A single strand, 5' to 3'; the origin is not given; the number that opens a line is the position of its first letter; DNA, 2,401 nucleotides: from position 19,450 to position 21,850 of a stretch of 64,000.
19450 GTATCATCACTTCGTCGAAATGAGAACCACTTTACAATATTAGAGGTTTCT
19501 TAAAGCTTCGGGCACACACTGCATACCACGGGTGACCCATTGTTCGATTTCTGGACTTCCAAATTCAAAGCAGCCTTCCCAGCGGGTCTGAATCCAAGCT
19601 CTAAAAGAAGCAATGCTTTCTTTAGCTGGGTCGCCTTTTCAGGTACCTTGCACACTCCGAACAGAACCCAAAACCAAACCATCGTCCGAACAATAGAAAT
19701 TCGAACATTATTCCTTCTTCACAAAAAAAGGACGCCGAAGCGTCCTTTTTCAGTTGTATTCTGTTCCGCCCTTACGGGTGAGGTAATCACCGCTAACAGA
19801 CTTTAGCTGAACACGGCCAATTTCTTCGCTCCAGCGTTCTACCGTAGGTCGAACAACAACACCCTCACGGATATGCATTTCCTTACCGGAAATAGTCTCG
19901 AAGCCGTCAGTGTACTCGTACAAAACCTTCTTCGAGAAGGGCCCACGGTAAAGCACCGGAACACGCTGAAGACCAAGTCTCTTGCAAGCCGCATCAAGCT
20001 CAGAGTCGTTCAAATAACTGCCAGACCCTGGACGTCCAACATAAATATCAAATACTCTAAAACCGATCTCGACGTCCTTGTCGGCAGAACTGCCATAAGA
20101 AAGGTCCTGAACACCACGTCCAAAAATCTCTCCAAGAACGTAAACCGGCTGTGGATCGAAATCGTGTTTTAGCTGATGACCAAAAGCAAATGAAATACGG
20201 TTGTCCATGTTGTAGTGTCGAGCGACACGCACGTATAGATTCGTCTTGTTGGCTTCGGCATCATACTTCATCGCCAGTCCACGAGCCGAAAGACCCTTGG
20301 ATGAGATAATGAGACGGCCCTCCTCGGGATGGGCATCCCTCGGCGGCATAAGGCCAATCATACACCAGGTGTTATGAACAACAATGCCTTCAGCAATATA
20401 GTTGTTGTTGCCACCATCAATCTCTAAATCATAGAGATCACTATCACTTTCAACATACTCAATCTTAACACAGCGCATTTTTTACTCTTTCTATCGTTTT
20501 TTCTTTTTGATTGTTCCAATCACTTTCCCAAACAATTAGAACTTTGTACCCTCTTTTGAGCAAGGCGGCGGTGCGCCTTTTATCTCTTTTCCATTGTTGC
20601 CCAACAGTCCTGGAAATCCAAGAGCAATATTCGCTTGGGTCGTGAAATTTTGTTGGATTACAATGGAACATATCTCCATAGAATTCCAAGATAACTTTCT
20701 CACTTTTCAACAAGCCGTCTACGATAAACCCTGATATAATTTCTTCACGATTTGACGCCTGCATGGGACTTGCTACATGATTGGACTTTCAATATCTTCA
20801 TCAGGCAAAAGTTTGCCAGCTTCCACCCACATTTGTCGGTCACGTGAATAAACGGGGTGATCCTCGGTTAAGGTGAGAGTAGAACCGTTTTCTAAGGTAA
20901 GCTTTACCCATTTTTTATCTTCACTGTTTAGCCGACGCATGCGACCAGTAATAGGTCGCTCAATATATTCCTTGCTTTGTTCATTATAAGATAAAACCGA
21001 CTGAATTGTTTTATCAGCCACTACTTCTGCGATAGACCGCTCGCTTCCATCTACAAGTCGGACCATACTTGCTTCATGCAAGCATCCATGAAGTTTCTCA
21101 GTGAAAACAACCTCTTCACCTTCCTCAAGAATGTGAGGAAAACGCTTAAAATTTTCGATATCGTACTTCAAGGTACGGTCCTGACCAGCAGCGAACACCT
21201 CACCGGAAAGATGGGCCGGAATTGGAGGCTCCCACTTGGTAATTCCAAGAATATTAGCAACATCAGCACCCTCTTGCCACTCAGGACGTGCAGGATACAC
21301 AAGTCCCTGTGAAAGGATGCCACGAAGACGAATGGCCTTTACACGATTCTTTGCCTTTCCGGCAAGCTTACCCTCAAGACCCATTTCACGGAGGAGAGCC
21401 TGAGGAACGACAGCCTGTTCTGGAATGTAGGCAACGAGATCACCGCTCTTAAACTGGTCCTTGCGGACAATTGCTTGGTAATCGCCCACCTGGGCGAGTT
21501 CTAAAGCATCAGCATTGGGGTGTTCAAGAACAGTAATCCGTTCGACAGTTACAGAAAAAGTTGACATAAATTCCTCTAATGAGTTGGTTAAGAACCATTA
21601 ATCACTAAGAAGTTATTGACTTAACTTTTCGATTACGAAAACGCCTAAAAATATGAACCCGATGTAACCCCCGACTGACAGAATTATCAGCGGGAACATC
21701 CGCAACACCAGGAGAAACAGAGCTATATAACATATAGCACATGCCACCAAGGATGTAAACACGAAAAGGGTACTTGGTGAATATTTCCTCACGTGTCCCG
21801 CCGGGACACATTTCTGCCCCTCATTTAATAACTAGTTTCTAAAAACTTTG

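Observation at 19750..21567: RNA ligase gene fractured by a split mini-intein, with a free-standing Vsr-like homing endonuclease between the halves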

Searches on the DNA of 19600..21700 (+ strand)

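Call 6: search_dna_similar(query=window:19600-21700:+, collection=phages, mode=near, max_rows=20)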
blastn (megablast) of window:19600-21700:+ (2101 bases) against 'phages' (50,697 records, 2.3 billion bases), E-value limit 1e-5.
No match.

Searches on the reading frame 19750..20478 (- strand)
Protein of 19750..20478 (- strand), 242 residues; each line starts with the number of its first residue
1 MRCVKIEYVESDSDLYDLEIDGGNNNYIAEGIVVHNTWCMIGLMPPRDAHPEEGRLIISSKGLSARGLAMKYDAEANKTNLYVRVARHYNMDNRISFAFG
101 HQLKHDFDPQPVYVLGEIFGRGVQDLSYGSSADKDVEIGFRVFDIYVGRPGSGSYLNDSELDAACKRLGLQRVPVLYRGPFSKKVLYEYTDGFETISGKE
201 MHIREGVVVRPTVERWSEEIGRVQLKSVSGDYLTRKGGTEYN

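Call 3: search_protein_families(library=pfam, proteins=[window:19750-20478:-], max_evalue=1)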
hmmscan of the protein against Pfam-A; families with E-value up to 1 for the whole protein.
window:19750-20478:- (242 aa): 2 families
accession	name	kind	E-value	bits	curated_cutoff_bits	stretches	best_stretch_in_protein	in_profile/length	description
PF09414.15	RNA_ligase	-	1.7e-18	67.8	27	1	62-226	24-169/171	RNA ligase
PF14890.11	Intein_splicing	-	0.00015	22.1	35.8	1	3-36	123-155/155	Intein splicing domain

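Call 4: search_protein_families(library=ncbifam, proteins=[window:19750-20478:-], max_evalue=1)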
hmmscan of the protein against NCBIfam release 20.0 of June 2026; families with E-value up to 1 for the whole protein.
window:19750-20478:- (242 aa): 7 families
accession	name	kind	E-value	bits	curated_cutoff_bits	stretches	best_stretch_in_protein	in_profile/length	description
TIGR02306.1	RNA_lig_DRB0094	equivalog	1e-27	96.9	151.15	1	52-235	179-341/341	RNA ligase (ATP)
TIGR01443.1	intein_Cterm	domain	1.7e-05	24.9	15.6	1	15-37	2-24/24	intein C-terminal splicing region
NF038162.1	RtcB_rel_intein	exception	0.00041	18.5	1150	1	3-37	544-579/961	intein-containing RtcB family protein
TIGR02307.1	RNA_lig_RNL2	equivalog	0.0019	17.8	197.15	1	112-219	96-207/326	RNA ligase, Rnl2 family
NF007684.0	PRK10359.1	equivalog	0.072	12.7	248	1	6-95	122-205/232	lipopolysaccharide core heptose(II) kinase RfaY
NF011418.0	PRK14845.1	equivalog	0.077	10.7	756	1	5-38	445-476/1049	translation initiation factor IF-2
NF011491.0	PRK14898.1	equivalog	0.097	10.6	783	1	2-37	508-544/860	DNA-directed RNA polymerase subunit A''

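Call 5: search_protein_families(library=phrogs, proteins=[window:19750-20478:-], max_evalue=0.01)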
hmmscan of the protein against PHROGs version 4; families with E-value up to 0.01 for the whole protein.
window:19750-20478:- (242 aa): 2 families
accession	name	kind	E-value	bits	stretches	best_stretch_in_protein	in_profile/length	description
phrog_548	-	DNA, RNA and nucleotide metabolism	1.9e-15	57.8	1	102-237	92-238/341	RNA ligase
phrog_968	-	DNA, RNA and nucleotide metabolism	6.4e-13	49.4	1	104-237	272-393/398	RNA ligase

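Call 9: search_dna_similar(query=window:19750-20478:-, collection=phages, mode=protein, max_rows=30)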
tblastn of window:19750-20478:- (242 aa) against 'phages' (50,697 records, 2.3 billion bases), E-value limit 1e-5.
Records with a match: 15; places in all: 15; records where one place covers at least 80% of the query: 10.
Best place of each record, by identity: <60% 15.
By first word of the organism name: Brevundimonas 5; Caulobacter 4; uncultured 3; Caudoviricetes 1; Synechococcus 1; Limnohabitans 1.
By host as written in the record: - 4; Brevundimonas pondensis LVF1 4; Caulobacter crescentus 2; Caulobacter vibrioides CB15 2; Brevundimonas pondensis EIF1 1; Synechococcus elongatus PCC 7942 = FACHB-805 1; Limnohabitans sp. DCL3 1.
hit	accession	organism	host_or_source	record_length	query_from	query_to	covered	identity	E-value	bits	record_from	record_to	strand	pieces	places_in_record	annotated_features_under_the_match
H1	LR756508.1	uncultured phage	metagenomic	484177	34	239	85%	49.3%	7e-51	183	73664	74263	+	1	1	record has no annotation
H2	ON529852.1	Brevundimonas phage vB_BpoS-Kabachok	Brevundimonas pondensis LVF1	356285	16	240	93%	38.6%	1e-30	124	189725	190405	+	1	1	RNA ligase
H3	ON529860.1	Brevundimonas phage vB_BpoS-Papperlapapp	Brevundimonas pondensis LVF1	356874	16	240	93%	38.6%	2e-30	124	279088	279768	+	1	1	RNA ligase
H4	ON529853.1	Brevundimonas phage vB_BpoS-Bambus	Brevundimonas pondensis LVF1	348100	16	240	93%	37.8%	9e-30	122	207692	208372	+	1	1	RNA ligase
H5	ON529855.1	Brevundimonas phage vB_BpoS-Domovoi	Brevundimonas pondensis EIF1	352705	16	240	93%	37.8%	3e-29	120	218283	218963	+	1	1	RNA ligase 2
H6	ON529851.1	Brevundimonas phage vB_BpoS-Marchewka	Brevundimonas pondensis LVF1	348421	16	240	93%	37.3%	6e-29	120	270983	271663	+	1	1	RNA ligase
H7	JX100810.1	Caulobacter phage CcrColossus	Caulobacter crescentus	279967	6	242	98%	32.7%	2e-21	98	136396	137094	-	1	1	putative RNA ligase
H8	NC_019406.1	Caulobacter phage CcrColossus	Caulobacter crescentus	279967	6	242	98%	32.7%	2e-21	98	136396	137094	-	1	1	RNA ligase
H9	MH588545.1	Caulobacter phage CcrPW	Caulobacter vibrioides CB15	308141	6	242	98%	32.3%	7e-20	94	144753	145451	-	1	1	hypothetical protein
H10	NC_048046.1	Caulobacter phage CcrPW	Caulobacter vibrioides CB15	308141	6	242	98%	32.3%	7e-20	94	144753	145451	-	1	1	RNA ligase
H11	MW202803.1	Caudoviricetes sp.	Manatee Spring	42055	58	242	76%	31.7%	1e-10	67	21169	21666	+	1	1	RNA ligase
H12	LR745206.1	uncultured phage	metagenomic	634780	52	242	79%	28.2%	1e-6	55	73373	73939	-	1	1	record has no annotation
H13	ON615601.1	Synechococcus phage BUCT-ZZ01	Synechococcus elongatus PCC 7942 = ...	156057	62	240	74%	29.7%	3e-10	66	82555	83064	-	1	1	hypothetical protein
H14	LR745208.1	uncultured phage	metagenomic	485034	114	236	51%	38.3%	2e-13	75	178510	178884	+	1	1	record has no annotation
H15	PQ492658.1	Limnohabitans phage DC31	Limnohabitans sp. DCL3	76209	73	235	67%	27.8%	1e-7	58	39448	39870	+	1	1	hypothetical protein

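Call 10: get_annotated_region(hit=H1, flank=3000)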
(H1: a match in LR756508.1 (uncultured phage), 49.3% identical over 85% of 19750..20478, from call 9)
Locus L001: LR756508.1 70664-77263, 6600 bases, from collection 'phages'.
description: uncultured phage genome assembly, chromosome: 1.
organism: uncultured phage (NCBI taxid 278008)
taxonomy: Viruses; environmental samples
host: -; source: metagenomic; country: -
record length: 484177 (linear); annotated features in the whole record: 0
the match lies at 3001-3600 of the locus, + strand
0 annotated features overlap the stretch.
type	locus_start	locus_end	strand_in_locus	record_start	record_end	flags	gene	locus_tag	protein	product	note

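Call 11: get_annotated_region(hit=H2, flank=3000)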
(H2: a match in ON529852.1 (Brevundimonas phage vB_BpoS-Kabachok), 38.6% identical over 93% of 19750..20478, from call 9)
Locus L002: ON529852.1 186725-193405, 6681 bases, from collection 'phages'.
description: Brevundimonas phage vB_BpoS-Kabachok, complete genome.
organism: Brevundimonas phage vB_BpoS-Kabachok (NCBI taxid 2948600)
taxonomy: Viruses; Duplodnaviria; Heunggongvirae; Uroviricota; Caudoviricetes; Dolichocephalovirinae
host: Brevundimonas pondensis LVF1; source: sewage; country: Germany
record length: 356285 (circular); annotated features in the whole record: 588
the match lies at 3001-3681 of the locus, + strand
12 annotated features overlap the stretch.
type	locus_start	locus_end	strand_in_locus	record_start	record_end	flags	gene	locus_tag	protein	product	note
CDS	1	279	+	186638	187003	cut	-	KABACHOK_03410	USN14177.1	hypothetical protein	-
CDS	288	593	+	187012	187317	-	-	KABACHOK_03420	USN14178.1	hypothetical protein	-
CDS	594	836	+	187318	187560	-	-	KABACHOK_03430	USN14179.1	hypothetical protein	-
CDS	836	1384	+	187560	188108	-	-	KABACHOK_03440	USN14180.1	hypothetical protein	-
CDS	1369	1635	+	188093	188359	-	-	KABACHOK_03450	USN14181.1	hypothetical protein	-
CDS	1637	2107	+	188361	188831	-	-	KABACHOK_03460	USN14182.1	hypothetical protein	-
CDS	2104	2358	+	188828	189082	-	-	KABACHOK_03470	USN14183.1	hypothetical protein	-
CDS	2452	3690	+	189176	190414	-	-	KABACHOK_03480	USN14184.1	RNA ligase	-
CDS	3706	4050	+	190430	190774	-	-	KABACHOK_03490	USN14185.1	hypothetical protein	-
CDS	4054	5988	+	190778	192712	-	-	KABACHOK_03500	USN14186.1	helicase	-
CDS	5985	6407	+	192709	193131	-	-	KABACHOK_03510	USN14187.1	hypothetical protein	-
CDS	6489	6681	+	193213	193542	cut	-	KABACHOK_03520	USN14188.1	hypothetical protein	-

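Call 12: get_annotated_region(hit=H8, flank=3000)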
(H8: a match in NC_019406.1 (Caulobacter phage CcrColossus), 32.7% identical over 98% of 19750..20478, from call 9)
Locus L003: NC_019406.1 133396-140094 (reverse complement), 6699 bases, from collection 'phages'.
description: Caulobacter phage CcrColossus, complete genome.
organism: Caulobacter phage CcrColossus (NCBI taxid 1211640)
taxonomy: Viruses; Duplodnaviria; Heunggongvirae; Uroviricota; Caudoviricetes; Dolichocephalovirinae; Colossusvirus; Colossusvirus colossus
host: Caulobacter crescentus; source: surface water; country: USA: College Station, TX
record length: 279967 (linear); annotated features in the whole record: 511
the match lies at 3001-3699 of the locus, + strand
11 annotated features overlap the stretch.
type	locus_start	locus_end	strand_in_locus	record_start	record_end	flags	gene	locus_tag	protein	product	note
CDS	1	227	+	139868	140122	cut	-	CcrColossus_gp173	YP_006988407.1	hypothetical protein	-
CDS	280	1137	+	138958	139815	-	-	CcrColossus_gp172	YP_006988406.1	nucleotidyltransferase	-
CDS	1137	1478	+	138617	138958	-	-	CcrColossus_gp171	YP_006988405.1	hypothetical protein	-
CDS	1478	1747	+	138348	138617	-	-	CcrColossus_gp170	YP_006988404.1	hypothetical protein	-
CDS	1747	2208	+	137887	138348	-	-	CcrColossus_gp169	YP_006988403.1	hypothetical protein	similar to T4 30.3-like protein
CDS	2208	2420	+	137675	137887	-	-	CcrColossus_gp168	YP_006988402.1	hypothetical protein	-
CDS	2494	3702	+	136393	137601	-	-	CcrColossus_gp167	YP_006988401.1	RNA ligase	-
CDS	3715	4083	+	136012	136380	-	-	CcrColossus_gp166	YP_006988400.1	hypothetical protein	-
CDS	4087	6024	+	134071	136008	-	-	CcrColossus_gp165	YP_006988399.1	putative DNA helicase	-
CDS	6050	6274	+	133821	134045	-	-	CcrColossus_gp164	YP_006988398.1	hypothetical protein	-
tRNA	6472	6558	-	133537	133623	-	-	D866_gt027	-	tRNA-Met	-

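Call 79: search_protein_representatives(protein=window:19750-20478:-)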
Query: 242 residues. Proteins with E-value up to 0.001 (for the whole library): 2803; up to 1e-10: 1402; up to 1e-30: 197. The best 150 are listed.
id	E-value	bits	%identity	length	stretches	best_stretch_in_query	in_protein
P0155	1.6e-66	240.8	56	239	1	1-241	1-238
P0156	1.4e-64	234.5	57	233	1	1-242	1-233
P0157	4.3e-60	219.8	54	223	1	1-242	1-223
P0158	1.0e-58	215.2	53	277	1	33-242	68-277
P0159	4.8e-56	206.5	54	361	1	33-237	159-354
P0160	6.2e-56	206.1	52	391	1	24-242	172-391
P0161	1.8e-55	204.7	51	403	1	34-242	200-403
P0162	3.7e-54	200.3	49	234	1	13-241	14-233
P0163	2.5e-53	197.6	57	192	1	51-238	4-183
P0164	4.4e-51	190.3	52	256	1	33-241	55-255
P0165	5.6e-51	189.9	56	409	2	152-239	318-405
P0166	7.6e-51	189.5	48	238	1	1-241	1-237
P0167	9.5e-51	189.2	55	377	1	57-241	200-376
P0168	2.6e-50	187.8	55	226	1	1-242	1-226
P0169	1.1e-49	185.7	62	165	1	109-242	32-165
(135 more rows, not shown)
